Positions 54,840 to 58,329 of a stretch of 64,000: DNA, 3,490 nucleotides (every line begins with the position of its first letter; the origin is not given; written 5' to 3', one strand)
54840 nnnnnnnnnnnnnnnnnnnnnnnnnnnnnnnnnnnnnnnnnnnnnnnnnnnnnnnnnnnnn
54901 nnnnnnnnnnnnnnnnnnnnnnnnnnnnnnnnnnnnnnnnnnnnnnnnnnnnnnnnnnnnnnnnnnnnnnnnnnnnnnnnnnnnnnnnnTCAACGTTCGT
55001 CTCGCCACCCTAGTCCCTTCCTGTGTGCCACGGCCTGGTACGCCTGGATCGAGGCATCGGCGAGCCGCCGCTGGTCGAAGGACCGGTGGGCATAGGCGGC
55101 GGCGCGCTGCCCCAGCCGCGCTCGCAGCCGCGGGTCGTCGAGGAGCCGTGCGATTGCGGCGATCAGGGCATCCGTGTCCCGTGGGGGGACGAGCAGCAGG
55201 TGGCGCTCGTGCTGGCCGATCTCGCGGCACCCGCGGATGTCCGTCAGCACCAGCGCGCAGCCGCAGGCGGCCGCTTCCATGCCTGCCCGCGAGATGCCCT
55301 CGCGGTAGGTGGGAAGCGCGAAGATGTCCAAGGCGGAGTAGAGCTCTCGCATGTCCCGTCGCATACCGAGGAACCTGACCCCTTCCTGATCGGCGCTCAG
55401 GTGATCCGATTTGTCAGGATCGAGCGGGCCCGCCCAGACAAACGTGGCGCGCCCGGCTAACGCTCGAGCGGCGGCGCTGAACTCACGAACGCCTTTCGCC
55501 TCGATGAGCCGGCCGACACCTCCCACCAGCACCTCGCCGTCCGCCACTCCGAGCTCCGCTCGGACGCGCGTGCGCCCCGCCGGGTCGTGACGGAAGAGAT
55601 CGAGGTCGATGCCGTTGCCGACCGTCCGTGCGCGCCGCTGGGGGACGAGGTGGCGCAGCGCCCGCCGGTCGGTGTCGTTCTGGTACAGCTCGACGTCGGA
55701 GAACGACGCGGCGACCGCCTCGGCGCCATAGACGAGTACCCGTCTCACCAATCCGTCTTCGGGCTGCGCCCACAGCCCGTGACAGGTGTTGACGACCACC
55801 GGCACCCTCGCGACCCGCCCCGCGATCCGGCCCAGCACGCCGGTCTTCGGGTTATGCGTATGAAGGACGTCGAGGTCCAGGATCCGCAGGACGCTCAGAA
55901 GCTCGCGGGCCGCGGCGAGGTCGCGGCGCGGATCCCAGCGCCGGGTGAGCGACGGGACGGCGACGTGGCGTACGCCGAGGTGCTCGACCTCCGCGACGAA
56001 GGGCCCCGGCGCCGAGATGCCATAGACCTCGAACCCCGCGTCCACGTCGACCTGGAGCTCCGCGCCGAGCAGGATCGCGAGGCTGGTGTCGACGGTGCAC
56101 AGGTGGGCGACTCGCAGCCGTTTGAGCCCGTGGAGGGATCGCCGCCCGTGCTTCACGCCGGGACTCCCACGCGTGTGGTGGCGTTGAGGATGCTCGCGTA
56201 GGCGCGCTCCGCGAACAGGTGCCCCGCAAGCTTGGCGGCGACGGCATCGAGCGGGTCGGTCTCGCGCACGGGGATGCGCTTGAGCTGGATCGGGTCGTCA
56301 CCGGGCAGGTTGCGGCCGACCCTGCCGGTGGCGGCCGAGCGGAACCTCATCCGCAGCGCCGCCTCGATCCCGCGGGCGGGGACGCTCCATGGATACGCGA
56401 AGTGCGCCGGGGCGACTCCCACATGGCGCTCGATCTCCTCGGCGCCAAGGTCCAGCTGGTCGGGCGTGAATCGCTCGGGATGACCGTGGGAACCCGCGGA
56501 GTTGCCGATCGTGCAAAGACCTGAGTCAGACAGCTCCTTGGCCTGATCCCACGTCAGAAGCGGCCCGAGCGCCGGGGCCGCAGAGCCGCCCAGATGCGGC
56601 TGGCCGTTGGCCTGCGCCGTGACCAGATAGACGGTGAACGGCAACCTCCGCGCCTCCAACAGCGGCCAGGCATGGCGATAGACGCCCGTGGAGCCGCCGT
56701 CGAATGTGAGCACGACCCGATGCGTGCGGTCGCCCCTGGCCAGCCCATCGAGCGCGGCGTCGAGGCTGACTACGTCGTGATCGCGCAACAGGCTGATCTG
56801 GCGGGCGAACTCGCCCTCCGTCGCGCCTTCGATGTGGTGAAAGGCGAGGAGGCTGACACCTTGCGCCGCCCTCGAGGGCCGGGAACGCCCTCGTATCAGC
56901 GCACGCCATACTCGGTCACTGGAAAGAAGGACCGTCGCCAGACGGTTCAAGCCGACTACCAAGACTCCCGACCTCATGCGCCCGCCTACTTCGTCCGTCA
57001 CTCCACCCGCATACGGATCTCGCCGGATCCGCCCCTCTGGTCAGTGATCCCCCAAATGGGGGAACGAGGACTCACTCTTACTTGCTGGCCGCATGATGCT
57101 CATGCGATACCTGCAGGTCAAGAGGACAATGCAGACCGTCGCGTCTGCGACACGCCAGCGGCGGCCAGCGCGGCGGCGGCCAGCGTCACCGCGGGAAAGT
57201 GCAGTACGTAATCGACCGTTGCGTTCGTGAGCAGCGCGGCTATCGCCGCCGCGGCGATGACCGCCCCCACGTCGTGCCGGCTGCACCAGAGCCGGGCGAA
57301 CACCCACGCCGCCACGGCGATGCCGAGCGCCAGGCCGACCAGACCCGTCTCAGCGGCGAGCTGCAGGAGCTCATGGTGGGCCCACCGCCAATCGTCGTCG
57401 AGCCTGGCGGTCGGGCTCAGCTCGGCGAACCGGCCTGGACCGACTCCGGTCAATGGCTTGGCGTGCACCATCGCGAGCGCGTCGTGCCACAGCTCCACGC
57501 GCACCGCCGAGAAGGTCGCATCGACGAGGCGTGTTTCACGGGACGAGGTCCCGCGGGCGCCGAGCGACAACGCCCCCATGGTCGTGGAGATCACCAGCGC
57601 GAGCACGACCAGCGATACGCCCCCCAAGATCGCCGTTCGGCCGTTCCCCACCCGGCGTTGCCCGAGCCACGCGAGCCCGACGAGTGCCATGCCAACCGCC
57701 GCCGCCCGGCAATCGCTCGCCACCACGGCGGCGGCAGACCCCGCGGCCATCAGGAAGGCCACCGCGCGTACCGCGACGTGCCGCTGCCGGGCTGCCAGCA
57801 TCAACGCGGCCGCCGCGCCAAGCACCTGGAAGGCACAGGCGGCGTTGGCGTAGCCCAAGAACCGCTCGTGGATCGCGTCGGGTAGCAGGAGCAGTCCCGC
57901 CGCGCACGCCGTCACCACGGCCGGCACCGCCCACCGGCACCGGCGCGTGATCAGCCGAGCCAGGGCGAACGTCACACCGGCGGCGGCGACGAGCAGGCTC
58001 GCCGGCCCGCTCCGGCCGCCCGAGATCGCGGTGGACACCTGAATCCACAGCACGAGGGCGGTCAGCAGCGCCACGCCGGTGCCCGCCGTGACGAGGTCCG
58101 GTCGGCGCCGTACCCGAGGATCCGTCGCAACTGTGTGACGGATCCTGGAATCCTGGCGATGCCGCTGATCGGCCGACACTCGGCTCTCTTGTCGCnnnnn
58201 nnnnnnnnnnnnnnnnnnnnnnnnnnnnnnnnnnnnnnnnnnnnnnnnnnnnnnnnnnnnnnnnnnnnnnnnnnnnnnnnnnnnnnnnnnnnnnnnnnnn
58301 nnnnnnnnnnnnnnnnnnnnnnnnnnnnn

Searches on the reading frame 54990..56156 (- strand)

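Call 77: search_protein_families(library=pfam, proteins=[window:54990-56156:-], max_evalue=0.0001)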
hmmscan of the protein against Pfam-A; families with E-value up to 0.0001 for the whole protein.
window:54990-56156:- (388 aa): 6 families
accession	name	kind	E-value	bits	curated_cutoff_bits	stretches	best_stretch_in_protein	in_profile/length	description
PF13692.12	Glyco_trans_1_4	-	6.3e-27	95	27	1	211-341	4-142/142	Glycosyl transferases group 1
PF00534.26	Glycos_transf_1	-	5.2e-22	78.6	26.4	1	196-353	3-170/172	Glycosyl transferases group 1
PF13439.12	Glyco_transf_4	-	7.7e-15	55.8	28.5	1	39-186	17-169/170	Glycosyltransferase Family 4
PF13579.12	Glyco_trans_4_4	-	8.5e-14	52.6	29.7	1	48-182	26-158/158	Glycosyl transferase 4-like domain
PF13524.12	Glyco_trans_1_2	-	1.4e-07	32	25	1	238-363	16-136/144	Glycosyl transferase-like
PF13477.12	Glyco_trans_4_2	-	1.3e-05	25.8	23.4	1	69-128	49-109/139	Glycosyl transferase 4-like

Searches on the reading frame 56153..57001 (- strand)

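Call 77: search_protein_families(library=pfam, proteins=[window:56153-57001:-], max_evalue=0.0001)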
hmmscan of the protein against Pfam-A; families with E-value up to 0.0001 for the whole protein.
window:56153-57001:- (282 aa): 1 family
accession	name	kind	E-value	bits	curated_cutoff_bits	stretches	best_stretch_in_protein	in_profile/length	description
PF01522.26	Polysacc_deac_1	-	1.6e-10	41.5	23.1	1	93-205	6-105/124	Polysaccharide deacetylase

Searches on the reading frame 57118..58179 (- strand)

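Call 77: search_protein_families(library=pfam, proteins=[window:57118-58179:-], max_evalue=0.0001)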
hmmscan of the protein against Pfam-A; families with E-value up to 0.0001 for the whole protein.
window:57118-58179:- (353 aa): 1 family
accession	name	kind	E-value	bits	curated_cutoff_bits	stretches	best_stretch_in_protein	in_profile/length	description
PF04932.20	Wzy_C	-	1.1e-14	54.9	31.7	1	139-285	6-147/149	O-Antigen ligase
